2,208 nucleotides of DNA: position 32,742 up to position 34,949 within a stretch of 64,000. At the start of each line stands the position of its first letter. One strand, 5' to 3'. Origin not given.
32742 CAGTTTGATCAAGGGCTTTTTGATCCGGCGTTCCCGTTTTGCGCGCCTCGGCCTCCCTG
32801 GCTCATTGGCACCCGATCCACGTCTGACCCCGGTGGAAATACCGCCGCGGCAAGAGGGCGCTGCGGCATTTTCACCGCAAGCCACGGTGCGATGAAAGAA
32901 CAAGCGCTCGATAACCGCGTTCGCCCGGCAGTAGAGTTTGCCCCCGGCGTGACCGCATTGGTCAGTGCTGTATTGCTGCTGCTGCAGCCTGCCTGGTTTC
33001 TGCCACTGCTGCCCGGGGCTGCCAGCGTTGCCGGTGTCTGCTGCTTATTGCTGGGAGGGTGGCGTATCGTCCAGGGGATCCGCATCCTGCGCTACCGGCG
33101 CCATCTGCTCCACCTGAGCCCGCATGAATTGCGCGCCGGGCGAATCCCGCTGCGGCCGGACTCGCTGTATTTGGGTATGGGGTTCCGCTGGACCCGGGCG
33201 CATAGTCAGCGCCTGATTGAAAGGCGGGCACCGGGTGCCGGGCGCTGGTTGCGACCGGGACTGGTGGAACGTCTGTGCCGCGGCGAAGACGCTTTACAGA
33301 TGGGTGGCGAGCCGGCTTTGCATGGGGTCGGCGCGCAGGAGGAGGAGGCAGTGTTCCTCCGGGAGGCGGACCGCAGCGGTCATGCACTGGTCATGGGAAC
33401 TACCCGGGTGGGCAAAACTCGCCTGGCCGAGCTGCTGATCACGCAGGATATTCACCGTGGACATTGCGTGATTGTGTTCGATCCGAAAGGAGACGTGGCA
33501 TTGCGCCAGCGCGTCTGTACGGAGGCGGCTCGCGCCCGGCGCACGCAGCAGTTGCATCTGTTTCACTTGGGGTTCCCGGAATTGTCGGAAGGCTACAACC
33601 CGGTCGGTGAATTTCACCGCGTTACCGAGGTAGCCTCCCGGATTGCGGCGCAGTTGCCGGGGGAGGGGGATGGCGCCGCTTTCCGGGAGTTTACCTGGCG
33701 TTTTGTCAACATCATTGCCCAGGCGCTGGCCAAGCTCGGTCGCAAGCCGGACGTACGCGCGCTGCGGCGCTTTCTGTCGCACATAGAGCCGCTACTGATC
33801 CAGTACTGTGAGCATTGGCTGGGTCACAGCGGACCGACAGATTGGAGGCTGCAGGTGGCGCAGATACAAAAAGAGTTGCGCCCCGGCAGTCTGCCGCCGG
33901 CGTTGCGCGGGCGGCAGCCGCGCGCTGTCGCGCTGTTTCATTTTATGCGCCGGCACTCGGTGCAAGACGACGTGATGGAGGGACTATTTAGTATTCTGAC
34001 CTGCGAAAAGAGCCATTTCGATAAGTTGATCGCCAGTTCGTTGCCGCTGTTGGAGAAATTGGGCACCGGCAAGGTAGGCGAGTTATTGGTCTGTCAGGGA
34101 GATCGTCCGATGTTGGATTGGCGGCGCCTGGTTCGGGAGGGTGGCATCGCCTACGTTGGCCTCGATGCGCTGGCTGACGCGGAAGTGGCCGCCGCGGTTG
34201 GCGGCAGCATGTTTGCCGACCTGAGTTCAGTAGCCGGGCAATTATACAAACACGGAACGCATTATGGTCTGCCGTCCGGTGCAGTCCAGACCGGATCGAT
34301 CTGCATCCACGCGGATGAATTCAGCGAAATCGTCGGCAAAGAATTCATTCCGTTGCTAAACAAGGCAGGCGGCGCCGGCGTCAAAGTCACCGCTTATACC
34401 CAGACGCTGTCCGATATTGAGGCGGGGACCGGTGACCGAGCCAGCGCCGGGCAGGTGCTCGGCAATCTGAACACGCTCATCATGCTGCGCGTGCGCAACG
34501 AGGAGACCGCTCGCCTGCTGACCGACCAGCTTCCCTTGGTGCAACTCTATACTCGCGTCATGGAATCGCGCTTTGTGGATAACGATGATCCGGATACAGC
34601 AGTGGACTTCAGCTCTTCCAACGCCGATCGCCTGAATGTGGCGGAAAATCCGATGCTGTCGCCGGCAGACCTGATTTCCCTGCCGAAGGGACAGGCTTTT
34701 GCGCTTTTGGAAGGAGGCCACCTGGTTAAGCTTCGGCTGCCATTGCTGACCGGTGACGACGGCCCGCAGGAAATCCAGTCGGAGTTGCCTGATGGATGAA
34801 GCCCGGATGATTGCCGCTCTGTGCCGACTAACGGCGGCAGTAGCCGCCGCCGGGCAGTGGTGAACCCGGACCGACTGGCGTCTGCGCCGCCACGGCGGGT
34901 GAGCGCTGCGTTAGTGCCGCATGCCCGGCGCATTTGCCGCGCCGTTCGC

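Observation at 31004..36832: Orphan conjugation-type trio (TraI-like / TraD ATPase / DUF4400) docked at tRNA-Lys, with sigma-54 control elements but no integrase or T4SS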

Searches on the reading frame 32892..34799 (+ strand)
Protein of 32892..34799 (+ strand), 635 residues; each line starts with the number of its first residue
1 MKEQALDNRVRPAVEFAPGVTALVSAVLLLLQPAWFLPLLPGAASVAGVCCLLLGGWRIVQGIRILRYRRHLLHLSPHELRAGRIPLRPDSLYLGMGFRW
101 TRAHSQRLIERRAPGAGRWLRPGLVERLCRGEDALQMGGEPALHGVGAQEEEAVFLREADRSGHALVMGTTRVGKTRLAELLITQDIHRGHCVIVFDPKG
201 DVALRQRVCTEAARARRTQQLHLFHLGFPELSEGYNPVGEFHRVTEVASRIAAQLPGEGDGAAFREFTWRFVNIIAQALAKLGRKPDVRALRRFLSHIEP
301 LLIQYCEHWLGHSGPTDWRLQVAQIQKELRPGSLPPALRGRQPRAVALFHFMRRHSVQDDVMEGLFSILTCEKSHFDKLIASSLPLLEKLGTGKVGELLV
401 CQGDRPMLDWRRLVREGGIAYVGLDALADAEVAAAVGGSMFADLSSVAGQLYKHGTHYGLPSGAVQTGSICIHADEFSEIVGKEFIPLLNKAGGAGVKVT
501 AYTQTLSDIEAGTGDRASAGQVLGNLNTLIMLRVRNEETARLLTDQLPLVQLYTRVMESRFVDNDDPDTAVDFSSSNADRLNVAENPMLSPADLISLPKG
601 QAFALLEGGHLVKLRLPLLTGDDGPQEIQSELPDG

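Call 4: search_protein_families(library=pfam, proteins=[window:32892-34799:+], max_evalue=0.01)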
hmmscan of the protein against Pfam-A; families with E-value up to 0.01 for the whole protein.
window:32892-34799:+ (635 aa): 4 families
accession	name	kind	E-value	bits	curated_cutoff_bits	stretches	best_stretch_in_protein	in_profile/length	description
PF12696.13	TraG-D_C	-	3.6e-08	33.8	22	1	474-598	6-125/126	TraM recognition site of TraD and TraG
PF10412.15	TrwB_AAD_bind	-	1.8e-07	30.9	20.5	1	161-201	14-54/387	Type IV secretion-system coupling protein DNA-binding domain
PF02534.20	T4SS-DNA_transf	-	5.1e-07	29.4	20.1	1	160-246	43-122/468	Type IV secretory system Conjugative DNA transfer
PF01935.23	DUF87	-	0.0029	18.2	23.2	1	163-201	24-63/220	Helicase HerA, central domain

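Call 5: search_protein_families(library=ncbifam, proteins=[window:32892-34799:+], max_evalue=0.01)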
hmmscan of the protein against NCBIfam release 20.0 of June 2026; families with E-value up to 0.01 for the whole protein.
window:32892-34799:+ (635 aa): 4 families
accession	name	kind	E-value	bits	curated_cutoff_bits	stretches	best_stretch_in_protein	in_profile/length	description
TIGR03754.1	conj_TOL_TraD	equivalog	9.6e-219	728.1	647.55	2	135-618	154-642/643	type IV conjugative transfer system coupling protein TraD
TIGR03743.1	SXT_TraD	subfamily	1.2e-190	635.1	366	1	7-619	2-636/636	conjugative transfer system coupling protein TraD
NF045973.1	conju_CD1115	equivalog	5e-08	32.2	250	1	158-251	20-110/442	VirD4-like conjugal transfer protein, CD1115 family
NF041017.1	DNA_import_CedB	equivalog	0.0095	14.6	700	0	152-206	264-320/590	DNA import protein CedB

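Call 8: find_encoding_contigs(protein=window:32892-34799:+, flank=10000, max_places=6)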
Protein window:32892-34799:+ (635 aa): no gene with exactly this product is on record in the collection.

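Call 11: find_homologous_proteins(query=window:32892-34799:+)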
Query window:32892-34799:+ (635 aa): 4311 proteins with E <= 0.001 among 8000 candidates; the best 120 are listed.
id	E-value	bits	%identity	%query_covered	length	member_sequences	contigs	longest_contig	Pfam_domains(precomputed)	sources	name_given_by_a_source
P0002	0.0e+0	1439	100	100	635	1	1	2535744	PF10412.16,PF02534.21,PF12696.14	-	-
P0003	6.8e-227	773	58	97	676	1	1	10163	PF10412.16,PF12696.14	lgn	-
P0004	2.1e-226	771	57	97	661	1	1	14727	PF10412.16,PF12696.14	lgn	-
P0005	2.6e-225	768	57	98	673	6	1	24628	PF10412.16,PF12696.14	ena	-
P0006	5.5e-225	767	57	99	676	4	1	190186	PF10412.16,PF12696.14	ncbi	-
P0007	4.1e-224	764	58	97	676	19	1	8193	PF10412.16,PF12696.14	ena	-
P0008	1.6e-223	762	58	97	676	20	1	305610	PF10412.16,PF12696.14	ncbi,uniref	ncbi:type IV conjugative transfer system coupling protein TraD [Sedimenticola hydrogenitrophicus]|un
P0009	1.8e-223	762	58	97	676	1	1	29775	PF10412.16,PF12696.14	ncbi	-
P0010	2.2e-223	761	58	97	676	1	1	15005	PF10412.16,PF12696.14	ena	-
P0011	2.4e-223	761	58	97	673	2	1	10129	PF10412.16,PF12696.14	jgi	jgi:conjugative coupling factor TraD (TOL family)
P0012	1.3e-222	759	55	98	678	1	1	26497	PF10412.16,PF12696.14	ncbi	-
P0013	3.4e-222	758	57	97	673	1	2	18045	PF10412.16,PF01935.24,PF12696.14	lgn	-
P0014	2.8e-221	755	57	97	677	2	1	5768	PF10412.16,PF12696.14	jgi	jgi:conjugative coupling factor TraD (TOL family)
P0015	7.6e-221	753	57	97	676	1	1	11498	PF10412.16,PF12696.14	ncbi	-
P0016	2.5e-220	751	57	97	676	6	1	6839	PF10412.16,PF12696.14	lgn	-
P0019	7.3e-218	743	57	98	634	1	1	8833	PF10412.16,PF01935.24,PF12696.14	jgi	-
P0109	6.0e-206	704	56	97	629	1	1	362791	PF10412.16,PF01935.24,PF12696.14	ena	-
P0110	8.7e-206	703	55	98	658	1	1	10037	PF10412.16,PF02534.21,PF12696.14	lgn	-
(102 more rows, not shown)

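Call 12: find_encoding_contigs(protein=P0008, flank=10000, max_places=2)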
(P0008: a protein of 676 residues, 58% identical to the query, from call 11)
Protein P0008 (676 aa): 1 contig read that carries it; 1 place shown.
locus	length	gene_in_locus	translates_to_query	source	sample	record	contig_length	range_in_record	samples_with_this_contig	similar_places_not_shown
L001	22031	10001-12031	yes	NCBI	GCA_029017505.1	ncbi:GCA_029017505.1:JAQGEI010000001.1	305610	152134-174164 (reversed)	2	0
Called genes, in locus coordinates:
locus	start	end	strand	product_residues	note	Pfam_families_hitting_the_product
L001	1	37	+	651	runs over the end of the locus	PF02518:HATPase_c (weak), PF13589:HATPase_c_3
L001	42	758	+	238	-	PF26900:Phage_lambda_Ea47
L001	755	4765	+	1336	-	-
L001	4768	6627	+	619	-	PF09369:MZB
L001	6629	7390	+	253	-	PF13091:PLDc_2, PF00614:PLDc (weak)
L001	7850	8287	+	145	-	-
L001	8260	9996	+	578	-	PF07514:TraI_2, PF07515:TraI_2_C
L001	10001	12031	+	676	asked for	PF10412:TrwB_AAD_bind (faint), PF12696:TraG-D_C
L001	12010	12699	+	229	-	PF14348:DtrJ-like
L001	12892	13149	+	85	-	PF05930:Phage_AlpA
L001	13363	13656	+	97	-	PF13560:HTH_31, PF01381:HTH_3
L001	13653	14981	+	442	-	PF13657:Couple_hipA, PF07804:HipA_C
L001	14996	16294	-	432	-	PF13356:Arm-DNA-bind_3, PF22022:Phage_int_M (weak), PF00589:Phage_integrase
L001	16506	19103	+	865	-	PF01624:MutS_I, PF05188:MutS_II, PF05192:MutS_III, PF05190:MutS_IV, PF00488:MutS_V, PF27441:MutS_C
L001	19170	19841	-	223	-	PF16697:Yop-YscD_cpl, PF00498:FHA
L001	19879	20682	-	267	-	PF00481:PP2C (faint), PF13672:PP2C_2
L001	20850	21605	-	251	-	PF10411:DsbC_N, PF13098:Thioredoxin_2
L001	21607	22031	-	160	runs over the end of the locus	PF04461:YajQ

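Call 13: find_encoding_contigs(protein=P0109, flank=10000, max_places=2)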
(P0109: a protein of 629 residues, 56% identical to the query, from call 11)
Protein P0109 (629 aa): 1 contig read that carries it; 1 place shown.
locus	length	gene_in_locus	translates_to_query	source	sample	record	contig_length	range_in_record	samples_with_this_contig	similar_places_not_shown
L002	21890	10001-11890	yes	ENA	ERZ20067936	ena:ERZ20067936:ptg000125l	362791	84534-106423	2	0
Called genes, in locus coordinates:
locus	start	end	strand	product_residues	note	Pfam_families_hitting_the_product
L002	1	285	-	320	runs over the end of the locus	PF00027:cNMP_binding, PF00581:Rhodanese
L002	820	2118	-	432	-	PF00909:Ammonium_transp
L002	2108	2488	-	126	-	PF00543:P-II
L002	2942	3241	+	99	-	PF04380:BMFP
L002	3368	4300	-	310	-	PF14338:Mrr_N, PF04471:Mrr_cat, PF22722:NA-iREase1 (weak), PF13156:Mrr_cat_2 (weak)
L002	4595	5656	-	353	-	PF06144:DNA_pol3_delta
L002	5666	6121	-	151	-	PF04390:LptE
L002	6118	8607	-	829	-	PF00133:tRNA-synt_1, PF01406:tRNA-synt_1e (faint), PF09334:tRNA-synt_1g, PF13603:tRNA-synt_1_2, PF00133:tRNA-synt_1, PF09334:tRNA-synt_1g (weak), PF08264:Anticodon_1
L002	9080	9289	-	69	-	PF00313:CSD, PF08206:OB_RNB (weak)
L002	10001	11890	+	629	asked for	PF01935:DUF87 (weak), PF10412:TrwB_AAD_bind (faint), PF12696:TraG-D_C (weak)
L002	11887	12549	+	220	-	PF14348:DtrJ-like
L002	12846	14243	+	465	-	PF11924:IAT_beta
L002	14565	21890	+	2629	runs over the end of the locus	PF13117:Cag12 (faint), PF14344:DUF4397 (faint), PF15598:Imm61 (faint), PF27186:PM0630 (faint)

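Call 21: find_encoding_contigs(protein=P0019, flank=10000, max_places=3)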
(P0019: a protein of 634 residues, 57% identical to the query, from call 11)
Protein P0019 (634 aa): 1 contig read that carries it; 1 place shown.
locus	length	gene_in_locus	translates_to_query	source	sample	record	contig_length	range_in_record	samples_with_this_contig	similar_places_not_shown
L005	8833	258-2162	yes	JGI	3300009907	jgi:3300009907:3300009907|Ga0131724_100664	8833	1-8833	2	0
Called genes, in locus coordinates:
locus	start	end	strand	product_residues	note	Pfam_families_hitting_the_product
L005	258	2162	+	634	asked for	PF01935:DUF87, PF10412:TrwB_AAD_bind (faint), PF12696:TraG-D_C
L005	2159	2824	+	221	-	PF14348:DtrJ-like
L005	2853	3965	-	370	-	PF13191:AAA_16 (weak), PF13173:AAA_14 (faint), PF13401:AAA_22 (weak)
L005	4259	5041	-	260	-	-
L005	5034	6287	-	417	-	PF01555:N6_N4_Mtase, PF01170:UPF0020 (weak)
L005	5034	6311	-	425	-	PF01555:N6_N4_Mtase, PF01170:UPF0020 (weak)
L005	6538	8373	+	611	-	PF01011:PQQ, PF13360:PQQ_2, PF13570:Beta-prop_ACSF4 (faint), PF01011:PQQ, PF13360:PQQ_2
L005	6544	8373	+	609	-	PF01011:PQQ, PF13360:PQQ_2, PF13570:Beta-prop_ACSF4 (faint), PF01011:PQQ, PF13360:PQQ_2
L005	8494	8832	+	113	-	?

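Call 24: find_related_loci(query=A2, collection=genome_contigs, flank=10000)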
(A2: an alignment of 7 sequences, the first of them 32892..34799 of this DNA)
Query A2 (635 aa) in genome_contigs; peptide patterns used: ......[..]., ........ (x = any residue, [..] = any of these).
599 stretches matched a pattern (row limit reached: there are more); 555 encode a relative of the query (tblastn E <= 1e-3); the best 80 are kept; 80 distinct loci.
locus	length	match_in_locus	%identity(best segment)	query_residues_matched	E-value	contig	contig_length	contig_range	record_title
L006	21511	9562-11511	57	6-622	0e+0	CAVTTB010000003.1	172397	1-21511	MAG: uncultured Gammaproteobacteria bacterium isolate MFD09730.bin.1.81 genome assembly, contig: contig_1729, whole geno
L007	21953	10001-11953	58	5-623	0e+0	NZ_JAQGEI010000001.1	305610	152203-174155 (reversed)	Sedimenticola hydrogenitrophicus strain SN1189 1, whole genome shotgun sequence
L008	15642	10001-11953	58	5-623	0e+0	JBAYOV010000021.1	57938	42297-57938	MAG: Rhodocyclaceae bacterium isolate SO_2016_LW2_122 scaffold00810_LW138R_2016, whole genome shotgun sequence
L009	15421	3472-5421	56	6-622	0e+0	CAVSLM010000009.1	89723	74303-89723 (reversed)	MAG: uncultured Gammaproteobacteria bacterium isolate MFD04944.bin.2.113 genome assembly, contig: contig_48624, whole ge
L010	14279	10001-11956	54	4-622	0e+0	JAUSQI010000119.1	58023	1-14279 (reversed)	MAG: Stagnimonas sp. isolate E23_metabat.bin.23 E23_k141_204611, whole genome shotgun sequence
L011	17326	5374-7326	54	5-622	0e+0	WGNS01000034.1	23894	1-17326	MAG: Gammaproteobacteria bacterium isolate RI_283 c_000000007822, whole genome shotgun sequence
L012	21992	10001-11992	53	1-630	0e+0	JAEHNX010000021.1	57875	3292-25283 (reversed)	MAG: Candidatus Thiothrix moscowensis isolate RT NODE_380_length_57875_cov_18.6735_ID_10261327, whole genome shotgun seq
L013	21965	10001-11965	53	1-622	0e+0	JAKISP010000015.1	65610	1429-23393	MAG: Gammaproteobacteria bacterium isolate D96SM.bin.20 NODE_292_length_65610_cov_18.216606, whole genome shotgun sequen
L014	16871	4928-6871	53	4-618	0e+0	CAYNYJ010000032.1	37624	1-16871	MAG TPA_asm: uncultured Ectothiorhodospiraceae bacterium isolate SRP215229_co1_30 genome assembly, contig: NODE_566_leng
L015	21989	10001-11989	53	4-629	0e+0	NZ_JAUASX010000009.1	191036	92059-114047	Solimonas sp. SE-A11 contig9, whole genome shotgun sequence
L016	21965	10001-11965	53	1-622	0e+0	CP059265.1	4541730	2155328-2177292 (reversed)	MAG: Candidatus Thiothrix singaporensis isolate SSD2 chromosome, complete genome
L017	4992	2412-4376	54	1-622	0e+0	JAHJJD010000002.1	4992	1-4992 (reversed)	MAG: Gammaproteobacteria bacterium isolate Modern_marine_rock_biofilm.mb.20 Modern_marine_rock.mb.20_k141_16421, whole g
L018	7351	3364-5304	52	6-618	0e+0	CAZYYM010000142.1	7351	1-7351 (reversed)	MAG TPA_asm: uncultured Gammaproteobacteria bacterium isolate binchicken_co275_23 genome assembly, contig: NODE_17495_le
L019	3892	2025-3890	53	5-593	0e+0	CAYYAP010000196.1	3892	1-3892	MAG TPA_asm: uncultured Thiohalobacter sp. isolate binchicken_co253_150 genome assembly, contig: NODE_23469_length_3892_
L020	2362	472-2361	51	1-596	0e+0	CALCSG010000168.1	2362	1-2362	MAG TPA_asm: uncultured Gammaproteobacteria bacterium isolate ERR2206791_bin.50_CONCOCT_v1.1_MAG genome assembly, contig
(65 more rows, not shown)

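Call 49: find_encoding_contigs(protein=P0110, flank=10000, max_places=3)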
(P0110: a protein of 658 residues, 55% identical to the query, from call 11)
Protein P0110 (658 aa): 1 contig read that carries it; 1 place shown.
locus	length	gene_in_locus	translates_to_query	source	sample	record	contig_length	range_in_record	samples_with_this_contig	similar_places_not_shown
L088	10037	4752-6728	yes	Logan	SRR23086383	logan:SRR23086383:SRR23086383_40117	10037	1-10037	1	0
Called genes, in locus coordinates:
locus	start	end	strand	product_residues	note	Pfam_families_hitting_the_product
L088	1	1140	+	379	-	?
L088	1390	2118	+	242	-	PF11198:DUF2857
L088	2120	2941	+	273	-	PF08900:AcaB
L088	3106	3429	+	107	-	-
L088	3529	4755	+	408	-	PF07514:TraI_2, PF07515:TraI_2_C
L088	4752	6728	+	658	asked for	PF02534:T4SS-DNA_transf (faint), PF10412:TrwB_AAD_bind (faint), PF12696:TraG-D_C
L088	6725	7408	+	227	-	PF14348:DtrJ-like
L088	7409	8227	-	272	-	PF01149:Fapy_DNA_glyco, PF06831:H2TH, PF06827:zf-FPG_IleRS (weak)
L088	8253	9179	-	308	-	PF14238:DUF4340 (weak)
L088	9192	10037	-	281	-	?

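Call 55: search_protein_families(library=padloc, proteins=[window:32892-34799:+], max_evalue=0.01)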
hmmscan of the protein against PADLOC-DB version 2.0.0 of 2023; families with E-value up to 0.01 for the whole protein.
window:32892-34799:+ (635 aa): 1 family
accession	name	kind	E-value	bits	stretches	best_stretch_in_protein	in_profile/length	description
PDLC04140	mad8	-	1e-11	42.9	2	162-270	27-129/314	mads_8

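Call 90: search_dna_similar(query=window:32892-34799:+, collection=plasmids, mode=protein, max_rows=15)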
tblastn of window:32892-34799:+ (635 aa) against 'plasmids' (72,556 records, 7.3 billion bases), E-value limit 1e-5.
Records with a match: 3270; places in all: 3297; records where one place covers at least 80% of the query: 3179.
Best place of each record, by identity: <60% 3270.
By first word of the organism name: Klebsiella 943; Escherichia 627; Salmonella 523; Enterobacter 317; Citrobacter 198; Vibrio 97; Providencia 82; Aeromonas 44; Pseudomonas 41; Burkholderia 38; and 80 more.
By predicted mobility (MOB-suite, as given by PLSDB): conjugative 2966; mobilizable 156; non-mobilizable 148.
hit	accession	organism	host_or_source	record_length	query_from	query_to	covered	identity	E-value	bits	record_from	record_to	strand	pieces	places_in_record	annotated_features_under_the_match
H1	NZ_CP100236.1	Burkholderia glumae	cell culture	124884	3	626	98%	45.3%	8e-141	460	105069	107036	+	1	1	traD: type IV conjugative transfer system coupling protein TraD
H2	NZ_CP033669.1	Burkholderia glumae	bacterial cell,diseased rice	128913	3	626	98%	45.3%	8e-141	460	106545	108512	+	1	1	traD: type IV conjugative transfer system coupling protein TraD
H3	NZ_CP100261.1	Burkholderia glumae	cell culture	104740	3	626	98%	45.2%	3e-140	459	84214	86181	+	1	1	traD: type IV conjugative transfer system coupling protein TraD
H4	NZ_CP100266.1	Burkholderia glumae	cell culture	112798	3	626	98%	45.2%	3e-140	459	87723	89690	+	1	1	traD: type IV conjugative transfer system coupling protein TraD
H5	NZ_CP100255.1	Burkholderia glumae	cell culture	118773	3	626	98%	45.2%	3e-140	459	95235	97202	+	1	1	traD: type IV conjugative transfer system coupling protein TraD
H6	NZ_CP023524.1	Burkholderia gladioli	Onion,onion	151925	3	625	98%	44.8%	7e-139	454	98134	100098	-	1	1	traD: type IV conjugative transfer system coupling protein TraD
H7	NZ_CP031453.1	Burkholderia gladioli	Lagria villosa,Whole organism,Female ...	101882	2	625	98%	44.6%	2e-139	456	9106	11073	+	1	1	traD: type IV conjugative transfer system coupling protein TraD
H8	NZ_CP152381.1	Marinobacter sp. SBY-1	mixed culture,aerobic biological filter ...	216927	1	630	99%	42.5%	3e-142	464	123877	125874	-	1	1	traD: type IV conjugative transfer system coupling protein TraD | PFL_4695 family integrating conjugative element protein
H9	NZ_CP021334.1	Marinobacter salarius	pure culture,Lava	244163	1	630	99%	42.5%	3e-142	464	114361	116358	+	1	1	traD: type IV conjugative transfer system coupling protein TraD | PFL_4695 family integrating conjugative element protein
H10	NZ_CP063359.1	Stutzerimonas stutzeri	Homo sapiens,Cerebrospinal ...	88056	46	630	92%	45.7%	3e-152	493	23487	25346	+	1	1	traD: type IV conjugative transfer system coupling protein TraD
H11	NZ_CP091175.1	Stutzerimonas stutzeri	cell culture,wwtp active sludge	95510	46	630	92%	45.7%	4e-152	493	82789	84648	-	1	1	traD: type IV conjugative transfer system coupling protein TraD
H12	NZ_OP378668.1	Pseudomonas aeruginosa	-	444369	47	628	92%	46.0%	1e-146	477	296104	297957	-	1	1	traD: type IV conjugative transfer system coupling protein TraD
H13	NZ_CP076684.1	Stutzerimonas zhaodongensis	isolated microorganism,Ocean water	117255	47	630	92%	45.8%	7e-152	492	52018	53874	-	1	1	traD: type IV conjugative transfer system coupling protein TraD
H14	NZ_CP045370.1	Microbulbifer sp. THAF38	pure culture,Surface of a polyethylene ...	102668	43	630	93%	45.4%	3e-147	479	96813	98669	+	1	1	traD: type IV conjugative transfer system coupling protein TraD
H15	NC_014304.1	Erwinia billingiae Eb661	-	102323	49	624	91%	46.4%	6e-148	481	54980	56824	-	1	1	traD: type IV conjugative transfer system coupling protein TraD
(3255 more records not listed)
